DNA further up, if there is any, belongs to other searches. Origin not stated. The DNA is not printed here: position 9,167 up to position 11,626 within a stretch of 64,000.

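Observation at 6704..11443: Candidate two-receptor signalling system: PP2C pseudophosphatase sensor abutting an intact membrane Ser/Thr kinase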

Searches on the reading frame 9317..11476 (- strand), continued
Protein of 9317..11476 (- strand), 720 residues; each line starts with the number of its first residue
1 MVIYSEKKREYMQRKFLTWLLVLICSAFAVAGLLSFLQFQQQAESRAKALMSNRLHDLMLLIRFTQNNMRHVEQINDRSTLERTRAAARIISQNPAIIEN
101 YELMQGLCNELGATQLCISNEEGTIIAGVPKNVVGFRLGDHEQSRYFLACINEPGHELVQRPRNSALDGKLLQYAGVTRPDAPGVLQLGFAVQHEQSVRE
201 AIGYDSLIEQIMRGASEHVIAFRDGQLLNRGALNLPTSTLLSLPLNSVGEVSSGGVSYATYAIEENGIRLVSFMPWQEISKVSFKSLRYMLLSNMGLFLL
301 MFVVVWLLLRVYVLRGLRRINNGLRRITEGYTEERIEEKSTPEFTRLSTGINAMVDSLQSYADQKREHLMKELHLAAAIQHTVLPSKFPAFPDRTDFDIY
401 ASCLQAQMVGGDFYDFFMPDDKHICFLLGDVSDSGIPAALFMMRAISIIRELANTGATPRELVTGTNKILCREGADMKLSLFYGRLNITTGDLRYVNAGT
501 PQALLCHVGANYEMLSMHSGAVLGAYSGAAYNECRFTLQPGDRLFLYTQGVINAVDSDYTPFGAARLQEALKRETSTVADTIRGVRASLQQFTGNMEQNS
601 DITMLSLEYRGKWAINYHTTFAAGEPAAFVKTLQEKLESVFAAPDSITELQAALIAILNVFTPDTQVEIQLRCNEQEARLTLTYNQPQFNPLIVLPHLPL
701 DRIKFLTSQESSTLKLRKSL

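Call 7: find_homologous_proteins(query=window:9317-11476:-, max_evalue=1e-10)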
Query window:9317-11476:- (720 aa): 1868 proteins with E <= 1e-10 among 8000 candidates; the best 120 are listed.
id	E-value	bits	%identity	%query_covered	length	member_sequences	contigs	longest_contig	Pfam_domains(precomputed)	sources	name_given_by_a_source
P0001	0.0e+0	1487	93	98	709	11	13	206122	PF00672.31,PF07228.18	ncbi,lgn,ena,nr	ncbi:MAG: SpoIIE family protein phosphatase [Akkermansia sp.]|nr:SpoIIE family protein phosphatase [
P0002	0.0e+0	1126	69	98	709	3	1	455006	PF07228.18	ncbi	-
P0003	0.0e+0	1119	69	98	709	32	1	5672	PF07228.18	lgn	-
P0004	0.0e+0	1115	69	98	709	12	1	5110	PF00672.31,PF07228.18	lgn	-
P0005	0.0e+0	1112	68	98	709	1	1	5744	PF00672.31,PF07228.18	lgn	-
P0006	0.0e+0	1099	67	100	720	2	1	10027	PF00672.31,PF07228.18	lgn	-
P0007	0.0e+0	1097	68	98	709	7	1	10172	PF07228.18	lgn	-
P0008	0.0e+0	1083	67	98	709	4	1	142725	PF07228.18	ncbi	-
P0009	0.0e+0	1057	66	98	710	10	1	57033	PF00672.31,PF07228.18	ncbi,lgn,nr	ncbi:MAG: SpoIIE family protein phosphatase [Akkermansia sp.]|nr:SpoIIE family protein phosphatase [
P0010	0.0e+0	1054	66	98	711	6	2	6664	PF00672.31,PF07228.18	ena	-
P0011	0.0e+0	1049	65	98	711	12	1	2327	PF00672.31,PF07228.18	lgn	-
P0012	0.0e+0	1038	65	98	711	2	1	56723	PF00672.31,PF07228.18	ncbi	-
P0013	0.0e+0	1029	64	98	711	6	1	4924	PF07228.18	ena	-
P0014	0.0e+0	1026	64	98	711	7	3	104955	PF07228.18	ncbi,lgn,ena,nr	ncbi:MAG: SpoIIE family protein phosphatase [Akkermansia sp.]|nr:SpoIIE family protein phosphatase [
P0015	3.9e-298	1008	64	98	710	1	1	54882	PF00672.31,PF07228.18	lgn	-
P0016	8.9e-296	1001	63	98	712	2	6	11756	PF07228.18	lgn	-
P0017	1.4e-291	987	62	98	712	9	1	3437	PF07228.18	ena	-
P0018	3.6e-237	807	51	98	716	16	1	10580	PF07228.18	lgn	-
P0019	1.0e-236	805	52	98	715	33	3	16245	PF07228.18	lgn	-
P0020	6.3e-236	803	51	98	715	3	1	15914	PF07228.18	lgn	-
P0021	4.3e-234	797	50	98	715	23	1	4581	PF07228.18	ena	-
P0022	9.5e-233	792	51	98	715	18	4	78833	PF00672.31,PF07228.18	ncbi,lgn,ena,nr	ncbi:MAG: SpoIIE family protein phosphatase [Akkermansia sp.]|nr:SpoIIE family protein phosphatase [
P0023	1.9e-232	791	51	98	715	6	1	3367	PF07228.18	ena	-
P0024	4.8e-232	790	50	98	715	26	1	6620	PF07228.18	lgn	-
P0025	6.6e-232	790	50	98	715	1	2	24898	PF00672.31,PF07228.18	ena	-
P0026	9.0e-231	786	50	98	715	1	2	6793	PF07228.18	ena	-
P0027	2.4e-230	784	51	98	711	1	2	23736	PF07228.18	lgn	-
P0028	4.2e-230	784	51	98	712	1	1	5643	PF07228.18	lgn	-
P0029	2.8e-229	781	50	98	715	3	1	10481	PF07228.18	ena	-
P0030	8.3e-228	776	50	98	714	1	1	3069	PF07228.18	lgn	-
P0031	8.7e-227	773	49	98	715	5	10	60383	PF07228.18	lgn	-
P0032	2.3e-226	771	51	98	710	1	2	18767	PF07228.18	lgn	-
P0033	5.9e-226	770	49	98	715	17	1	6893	PF07228.18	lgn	-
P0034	2.5e-225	768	49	98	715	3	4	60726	PF07228.18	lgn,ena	-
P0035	3.3e-224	764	50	98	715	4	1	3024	PF07228.18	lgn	-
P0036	2.9e-222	758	51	98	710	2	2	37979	PF00672.31,PF07228.18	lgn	-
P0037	7.0e-222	756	51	98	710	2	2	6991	PF07228.18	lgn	-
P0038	6.0e-221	753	51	98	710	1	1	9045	PF00672.31,PF07228.18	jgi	-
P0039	6.3e-220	750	48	98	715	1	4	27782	PF07228.18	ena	-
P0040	1.1e-219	749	47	98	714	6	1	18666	PF07228.18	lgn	-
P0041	7.2e-219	746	47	98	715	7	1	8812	PF07228.18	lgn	-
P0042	7.0e-218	743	48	98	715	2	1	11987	PF07228.18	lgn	-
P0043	4.7e-216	737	49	98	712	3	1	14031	PF07228.18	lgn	-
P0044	1.4e-215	736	49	98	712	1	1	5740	PF00672.31,PF07228.18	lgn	-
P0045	1.5e-214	732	49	100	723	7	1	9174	PF00672.31,PF07228.18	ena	-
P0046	8.4e-214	730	47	98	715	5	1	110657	PF07228.18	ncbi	-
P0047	5.5e-212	724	50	98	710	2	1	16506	PF00672.31,PF07228.18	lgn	-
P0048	1.8e-211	722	47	98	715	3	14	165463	PF07228.18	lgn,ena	-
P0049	3.4e-210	718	47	98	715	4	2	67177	PF07228.18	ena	-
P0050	3.2e-209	715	48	98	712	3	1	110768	PF00672.31,PF07228.18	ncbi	-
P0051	8.1e-207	707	47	98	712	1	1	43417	PF07228.18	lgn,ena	-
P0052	2.1e-205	702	47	98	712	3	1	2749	PF00672.31,PF07228.18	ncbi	-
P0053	1.4e-204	699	48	96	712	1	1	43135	PF00672.31,PF07228.18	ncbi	-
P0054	1.2e-203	696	47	98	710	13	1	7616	PF00672.31,PF07228.18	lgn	-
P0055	6.6e-203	694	46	98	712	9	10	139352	PF00672.31,PF07228.18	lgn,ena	-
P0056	6.6e-203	694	48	98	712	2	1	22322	PF00672.31,PF07228.18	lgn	-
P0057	3.4e-202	691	47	98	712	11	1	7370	PF00672.31,PF07228.18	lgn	-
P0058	1.5e-200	686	47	97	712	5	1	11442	PF00672.31,PF07228.18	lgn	-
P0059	6.4e-199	681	46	98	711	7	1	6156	PF07228.18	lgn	-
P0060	1.0e-198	680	47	98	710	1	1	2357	PF00672.31,PF07228.18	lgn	-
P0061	1.3e-198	679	46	98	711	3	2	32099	PF07228.18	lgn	-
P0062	8.0e-197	674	47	98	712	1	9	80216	PF00672.31,PF07228.18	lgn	-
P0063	7.1e-194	664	45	97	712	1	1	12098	PF00672.31,PF07228.18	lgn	-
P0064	3.0e-193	662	44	98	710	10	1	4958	PF00672.31,PF07228.18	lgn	-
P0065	2.4e-189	649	44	98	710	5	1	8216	PF00672.31,PF07228.18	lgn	-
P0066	5.8e-184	631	44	98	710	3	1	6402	PF00672.31,PF07228.18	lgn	-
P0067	5.3e-180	618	43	98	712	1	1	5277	PF00672.31,PF07228.18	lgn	-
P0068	1.1e-179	617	43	96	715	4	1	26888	PF00672.31,PF07228.18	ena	-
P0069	1.2e-179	617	43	98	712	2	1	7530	PF00672.31,PF07228.18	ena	-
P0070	9.6e-179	614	42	98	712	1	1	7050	PF00672.31,PF07228.18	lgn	-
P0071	1.3e-176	607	42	96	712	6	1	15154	PF00672.31,PF07228.18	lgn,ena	-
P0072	3.1e-176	606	42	97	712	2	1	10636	PF00672.31,PF07228.18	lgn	-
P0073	8.5e-176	604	42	96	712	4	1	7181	PF00672.31,PF07228.18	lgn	-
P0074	2.3e-175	603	44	98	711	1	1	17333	PF00672.31,PF07228.18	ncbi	-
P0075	7.6e-175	601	45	98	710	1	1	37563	PF00672.31,PF07228.18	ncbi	-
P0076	3.6e-174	599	43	98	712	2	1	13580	PF00672.31,PF07228.18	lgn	-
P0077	9.7e-174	597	42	98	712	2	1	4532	PF00672.31,PF07228.18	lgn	-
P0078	3.8e-173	595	42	98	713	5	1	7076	PF00672.31,PF07228.18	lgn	-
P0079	6.5e-173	595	41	98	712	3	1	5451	PF00672.31,PF07228.18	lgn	-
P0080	6.7e-173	595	43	98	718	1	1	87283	PF00672.31,PF07228.18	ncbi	-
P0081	1.2e-171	590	42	98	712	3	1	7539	PF00672.31,PF07228.18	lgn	-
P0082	2.9e-171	589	44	94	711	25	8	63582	PF00672.31,PF07228.18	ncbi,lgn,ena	-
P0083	3.1e-171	589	42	98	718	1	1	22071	PF00672.31,PF07228.18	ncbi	-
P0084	2.2e-170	586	41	98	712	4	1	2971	PF00672.31,PF07228.18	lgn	-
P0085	8.5e-170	584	43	97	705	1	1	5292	PF00672.31,PF07228.18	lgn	-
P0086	7.7e-169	581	43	98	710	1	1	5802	PF00672.31,PF07228.18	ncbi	-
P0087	1.9e-167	577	43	100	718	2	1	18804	PF00672.31,PF07228.18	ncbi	-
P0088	2.5e-167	576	43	98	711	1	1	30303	PF00672.31,PF07228.18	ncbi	-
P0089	9.1e-167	574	42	98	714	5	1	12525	PF00672.31,PF07228.18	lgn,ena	-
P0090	1.7e-166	573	42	98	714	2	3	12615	PF00672.31,PF07228.18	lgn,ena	-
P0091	2.3e-166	573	42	98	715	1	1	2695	PF00672.31,PF07228.18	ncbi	-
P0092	4.1e-166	572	43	98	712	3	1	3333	PF00672.31,PF07228.18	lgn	-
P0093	1.1e-165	571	42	98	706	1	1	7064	PF00672.31,PF07228.18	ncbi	-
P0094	1.8e-165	570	42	98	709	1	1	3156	PF00672.31,PF07228.18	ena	-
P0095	1.7e-162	560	41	98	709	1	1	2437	PF00672.31,PF07228.18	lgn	-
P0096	1.2e-161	557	42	98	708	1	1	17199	PF00672.31,PF07228.18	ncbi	-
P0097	5.7e-161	555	40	98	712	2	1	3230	PF00672.31,PF07228.18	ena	-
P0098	4.7e-157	542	40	98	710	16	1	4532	PF07228.18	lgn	-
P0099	2.8e-155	536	43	93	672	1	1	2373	PF00672.31,PF07228.18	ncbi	-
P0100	9.7e-154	531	40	95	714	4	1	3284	PF00672.31,PF07228.18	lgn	-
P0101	1.5e-149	517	38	98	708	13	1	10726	PF00672.31,PF07228.18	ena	-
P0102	2.3e-149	517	40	96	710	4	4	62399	PF07228.18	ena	-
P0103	7.0e-148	512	40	95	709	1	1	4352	PF00672.31,PF07228.18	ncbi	-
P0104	9.4e-148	511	39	99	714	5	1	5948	PF07228.18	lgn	-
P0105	3.0e-136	473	53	58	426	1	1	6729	PF00672.31,PF07228.18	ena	-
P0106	4.9e-106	374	33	84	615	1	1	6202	PF07228.18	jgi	jgi:serine phosphatase RsbU (regulator of sigma subunit)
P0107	2.4e-104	368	34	83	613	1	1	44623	PF07228.18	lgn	-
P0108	2.7e-102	361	34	84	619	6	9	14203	PF00672.31,PF07228.18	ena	-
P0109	3.4e-102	361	34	83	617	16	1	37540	PF07228.18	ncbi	-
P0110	7.4e-102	360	35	83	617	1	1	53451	PF00672.31,PF07228.18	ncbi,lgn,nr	ncbi:MAG: SpoIIE family protein phosphatase [Planctomycetia bacterium]|nr:SpoIIE family protein phos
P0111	1.3e-101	359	33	96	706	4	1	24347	PF00672.31,PF07228.18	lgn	-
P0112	2.7e-98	348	33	83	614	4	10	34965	PF07228.18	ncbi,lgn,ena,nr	ncbi:MAG: SpoIIE family protein phosphatase [Lentisphaerae bacterium]|nr:SpoIIE family protein phosp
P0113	2.0e-97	345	32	85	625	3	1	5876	PF07228.18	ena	-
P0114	5.2e-97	344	34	83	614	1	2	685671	PF00672.31,PF07228.18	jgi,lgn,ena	-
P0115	1.9e-95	339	33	83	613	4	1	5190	PF07228.18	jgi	jgi:serine phosphatase RsbU (regulator of sigma subunit)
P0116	6.7e-95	337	32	83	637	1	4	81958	PF00672.31,PF07228.18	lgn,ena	-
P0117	8.2e-95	337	33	83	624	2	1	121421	PF00672.31,PF07228.18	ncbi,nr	ncbi:MAG: SpoIIE family protein phosphatase [Planctomycetia bacterium]|nr:SpoIIE family protein phos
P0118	3.4e-94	334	34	83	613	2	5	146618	PF07228.18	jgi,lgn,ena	-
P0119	2.6e-92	328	32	83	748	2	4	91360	PF13581.13,PF07228.18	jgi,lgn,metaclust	metaclust:\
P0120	4.1e-92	328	33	82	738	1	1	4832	PF00672.31,PF13581.13,PF07228.18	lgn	-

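Call 12: find_related_loci(query=A1, collection=genome_contigs, flank=8000)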
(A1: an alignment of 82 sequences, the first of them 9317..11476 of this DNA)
Query A1 (720 aa) in genome_contigs; peptide patterns used: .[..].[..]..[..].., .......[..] (x = any residue, [..] = any of these).
600 stretches matched a pattern (row limit reached: there are more); 595 encode a relative of the query (tblastn E <= 1e-3); the best 80 are kept; 80 distinct loci.
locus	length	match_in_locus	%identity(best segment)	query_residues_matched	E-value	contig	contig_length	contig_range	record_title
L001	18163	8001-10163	50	3-720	0e+0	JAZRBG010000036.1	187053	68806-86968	MAG: Akkermansia sp. isolate T1900045130_TC20190124.MAGScoT_cleanbin_000014 SGB_4879_k141_2418502, whole genome shotgun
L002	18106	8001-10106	31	12-692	1e-104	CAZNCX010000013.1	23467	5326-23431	MAG TPA_asm: uncultured Elusimicrobium sp. isolate SRP192927_co6_474 genome assembly, contig: NODE_4446_length_23467_cov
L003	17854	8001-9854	32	7-611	7e-94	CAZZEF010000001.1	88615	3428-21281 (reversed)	MAG TPA_asm: uncultured Planctomycetaceae bacterium isolate SRP192927_co4_759 genome assembly, contig: NODE_229_length_8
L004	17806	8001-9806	33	20-613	2e-86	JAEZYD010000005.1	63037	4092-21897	MAG: Proteobacteria bacterium isolate OH_PFB_223 k127_1409677, whole genome shotgun sequence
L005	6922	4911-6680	31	7-609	4e-81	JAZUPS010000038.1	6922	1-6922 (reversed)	MAG: Victivallaceae bacterium isolate T1900044864_TS20190330.MAGScoT_cleanbin_000027 SGB_3120_k141_1345222, whole genome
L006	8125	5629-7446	31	9-611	6e-78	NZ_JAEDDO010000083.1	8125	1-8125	MAG: Frisingicoccus sp. isolate MAG034 NODE_7896_length_8125_cov_17.505452, whole genome shotgun sequence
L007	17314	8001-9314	35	267-692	4e-74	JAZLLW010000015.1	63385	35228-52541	MAG: Acutalibacteraceae bacterium isolate T1900044956_TA20190011.MAGScoT_cleanbin_000016 SGB_3837_k141_10387, whole geno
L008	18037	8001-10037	29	12-692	5e-73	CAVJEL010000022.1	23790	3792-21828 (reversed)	Ruminococcus intestinalis isolate H07682-L1_cleanbin_000046 genome assembly, contig: Spades_H07682-L1_contig_1592, whole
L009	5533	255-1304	38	264-611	1e-72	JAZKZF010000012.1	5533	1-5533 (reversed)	MAG: Paludibacteraceae bacterium isolate T1900045091_TC20190085.MAGScoT_cleanbin_000048 SGB_4704_k141_291585, whole geno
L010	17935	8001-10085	28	6-692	5e-73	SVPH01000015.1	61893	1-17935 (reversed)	MAG: Oscillospiraceae bacterium isolate SIG586 NODE_11596_length_61893_cov_2.191384, whole genome shotgun sequence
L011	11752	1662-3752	28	7-692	3e-71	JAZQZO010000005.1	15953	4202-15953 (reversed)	MAG: Acutalibacteraceae bacterium isolate T1900045153_TC20190147.MAGScoT_cleanbin_000036 SGB_4965_k141_2487817, whole ge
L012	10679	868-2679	30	20-611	1e-70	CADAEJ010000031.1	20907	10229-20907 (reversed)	MAG: uncultured Ruminococcus sp. isolate RUG13219 genome assembly, contig: RUG13219_asm_31, whole genome shotgun sequenc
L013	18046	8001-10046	28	12-693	8e-70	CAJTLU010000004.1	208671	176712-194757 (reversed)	MAG TPA_asm: uncultured Lachnospiraceae bacterium isolate MGBC100288 genome assembly, contig: MGBC100288.4, whole genome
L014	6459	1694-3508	27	19-611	2e-67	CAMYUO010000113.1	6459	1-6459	MAG TPA_asm: uncultured Clostridia bacterium isolate SRR10912539_bin.11_metaWRAP_v1.3_MAG genome assembly, contig: ERZ14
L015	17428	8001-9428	34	240-704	8e-67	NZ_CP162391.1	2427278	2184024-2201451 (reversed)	Ruminococcus sp. JE7B6 chromosome, complete genome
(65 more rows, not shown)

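Call 14: find_encoding_contigs(protein=P0002, flank=7000, max_places=1)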
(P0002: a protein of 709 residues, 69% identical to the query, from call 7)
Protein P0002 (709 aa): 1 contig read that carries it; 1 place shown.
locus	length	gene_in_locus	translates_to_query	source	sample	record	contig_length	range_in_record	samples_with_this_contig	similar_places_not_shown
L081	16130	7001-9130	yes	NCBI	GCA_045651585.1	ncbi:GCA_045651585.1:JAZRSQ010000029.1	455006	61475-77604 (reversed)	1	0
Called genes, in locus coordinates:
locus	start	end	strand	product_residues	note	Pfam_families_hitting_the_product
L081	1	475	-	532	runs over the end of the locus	PF07698:7TM-7TMR_HD, PF01966:HD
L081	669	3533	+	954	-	PF01751:Toprim, PF01131:Topoisom_bac, PF13342:Toprim_Crpt, PF13101:DUF3945 (faint), PF13342:Toprim_Crpt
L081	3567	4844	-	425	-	PF01734:Patatin, PF19890:DUF6363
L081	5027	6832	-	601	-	PF00009:GTP_EFTU, PF22042:EF-G_D2 (weak), PF03144:GTP_EFTU_D2, PF00679:EFG_C, PF06421:LepA_C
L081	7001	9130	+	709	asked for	PF07228:SpoIIE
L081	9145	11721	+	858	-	PF00069:Pkinase, PF07714:PK_Tyr_Ser-Thr, PF03109:ABC1 (weak), PF13428:TPR_14 (faint), PF13414:TPR_11 (faint), PF14559:TPR_19 (faint)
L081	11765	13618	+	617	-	PF00916:Sulfate_transp, PF16983:MFS_MOT1 (weak), PF01740:STAS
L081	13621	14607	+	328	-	PF00730:HhH-GPD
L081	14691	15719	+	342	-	-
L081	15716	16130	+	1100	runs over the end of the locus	-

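Call 15: find_encoding_contigs(protein=P0022, flank=7000, max_places=1)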
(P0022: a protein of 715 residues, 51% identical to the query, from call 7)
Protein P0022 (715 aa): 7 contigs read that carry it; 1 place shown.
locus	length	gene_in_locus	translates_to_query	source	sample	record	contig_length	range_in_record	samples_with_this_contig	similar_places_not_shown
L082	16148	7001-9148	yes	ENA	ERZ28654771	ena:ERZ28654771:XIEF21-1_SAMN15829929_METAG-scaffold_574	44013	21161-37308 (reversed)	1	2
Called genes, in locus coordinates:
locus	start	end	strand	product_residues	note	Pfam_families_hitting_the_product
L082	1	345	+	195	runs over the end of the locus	PF02390:Methyltransf_4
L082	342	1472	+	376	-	PF01702:TGT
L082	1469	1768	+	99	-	PF02699:YajC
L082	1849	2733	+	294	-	PF08501:Shikimate_dh_N, PF18317:SDH_C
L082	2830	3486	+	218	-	PF01551:Peptidase_M23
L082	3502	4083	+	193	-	PF01467:CTP_transf_like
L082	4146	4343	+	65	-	PF01527:HTH_Tnp_1 (weak)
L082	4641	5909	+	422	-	-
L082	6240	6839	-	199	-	PF14237:GYF_2 (weak), PF05656:DUF805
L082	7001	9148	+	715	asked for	PF00672:HAMP (faint), PF07228:SpoIIE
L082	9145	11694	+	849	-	PF00069:Pkinase, PF07714:PK_Tyr_Ser-Thr, PF13374:TPR_10 (faint), PF13424:TPR_12 (faint), PF13428:TPR_14 (faint), PF13414:TPR_11 (faint), PF13431:TPR_17 (faint), PF14559:TPR_19 (faint)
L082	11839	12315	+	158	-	PF02151:UVR (weak)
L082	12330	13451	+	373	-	PF00217:ATP-gua_Ptrans, PF27454:McsB_C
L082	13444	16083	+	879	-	PF02861:Clp_N, PF02861:Clp_N, PF00004:AAA, PF17871:AAA_lid_9, PF02151:UVR, PF00004:AAA, PF07724:AAA_2, PF07728:AAA_5, +10 more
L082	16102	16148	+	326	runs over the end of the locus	PF02603:Hpr_kinase_N, PF07475:Hpr_kinase_C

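Call 16: find_encoding_contigs(protein=P0050, flank=7000, max_places=1)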
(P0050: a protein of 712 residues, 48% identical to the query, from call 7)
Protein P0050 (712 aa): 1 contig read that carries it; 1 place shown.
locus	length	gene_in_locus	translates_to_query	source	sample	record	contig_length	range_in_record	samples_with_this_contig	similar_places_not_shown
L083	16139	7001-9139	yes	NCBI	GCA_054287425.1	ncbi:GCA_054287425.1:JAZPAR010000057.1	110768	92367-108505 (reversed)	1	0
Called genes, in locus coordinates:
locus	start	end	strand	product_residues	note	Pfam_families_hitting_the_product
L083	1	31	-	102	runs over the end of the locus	PF00216:Bac_DNA_binding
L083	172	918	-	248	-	PF03740:PdxJ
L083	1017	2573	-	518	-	PF02142:MGS, PF01808:AICARFT_IMPCHas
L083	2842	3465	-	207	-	PF16697:Yop-YscD_cpl (faint)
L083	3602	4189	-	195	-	-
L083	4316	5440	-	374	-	PF06750:A24_N_bact, PF01478:Peptidase_A24 (weak)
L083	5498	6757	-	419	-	PF01136:Peptidase_U32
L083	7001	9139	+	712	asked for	PF00672:HAMP, PF07228:SpoIIE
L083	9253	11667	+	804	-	PF00069:Pkinase, PF07714:PK_Tyr_Ser-Thr, PF01636:APH (faint), PF03109:ABC1 (faint)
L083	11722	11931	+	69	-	PF01632:Ribosomal_L35p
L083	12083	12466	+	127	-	PF00453:Ribosomal_L20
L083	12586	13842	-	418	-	PF13393:tRNA-synt_His, PF00587:tRNA-synt_2b, PF03129:HGTP_anticodon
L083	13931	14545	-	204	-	PF02525:Flavodoxin_2 (weak), PF03358:FMN_red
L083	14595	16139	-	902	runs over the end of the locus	PF02739:5_3_exonuc_N, PF01367:5_3_exonuc, PF01612:DNA_pol_A_exo1, PF00476:DNA_pol_A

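Call 17: find_encoding_contigs(protein=P0080, flank=7000, max_places=1)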
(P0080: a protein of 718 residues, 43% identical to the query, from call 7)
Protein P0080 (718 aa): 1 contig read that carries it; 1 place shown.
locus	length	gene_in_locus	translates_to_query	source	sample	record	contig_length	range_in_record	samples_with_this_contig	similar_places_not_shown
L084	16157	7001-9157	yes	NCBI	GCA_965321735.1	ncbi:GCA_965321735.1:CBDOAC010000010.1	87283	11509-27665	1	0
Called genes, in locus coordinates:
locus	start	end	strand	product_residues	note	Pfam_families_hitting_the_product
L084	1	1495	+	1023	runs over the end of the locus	PF12705:PDDEXK_1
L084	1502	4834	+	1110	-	PF00580:UvrD-helicase, PF13245:AAA_19, PF13361:UvrD_C, PF13538:UvrD_C_2 (faint), PF12705:PDDEXK_1 (weak)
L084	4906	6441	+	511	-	PF01676:Metalloenzyme, PF06415:iPGM_N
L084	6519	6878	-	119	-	PF00462:Glutaredoxin (faint), PF03960:ArsC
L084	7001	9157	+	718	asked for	PF00672:HAMP (weak), PF07228:SpoIIE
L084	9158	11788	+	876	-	PF00069:Pkinase, PF01636:APH (faint), PF03109:ABC1 (faint), PF07714:PK_Tyr_Ser-Thr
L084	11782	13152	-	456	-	PF05496:RuvB_N, PF01078:Mg_chelatase (faint), PF13173:AAA_14 (weak), PF00004:AAA, PF07728:AAA_5 (weak), PF16193:AAA_assoc_2, PF12002:MgsA_C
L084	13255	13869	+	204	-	-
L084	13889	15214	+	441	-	PF01979:Amidohydro_1, PF07969:Amidohydro_3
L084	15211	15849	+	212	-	PF00929:RNase_T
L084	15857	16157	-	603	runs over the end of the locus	PF00884:Sulfatase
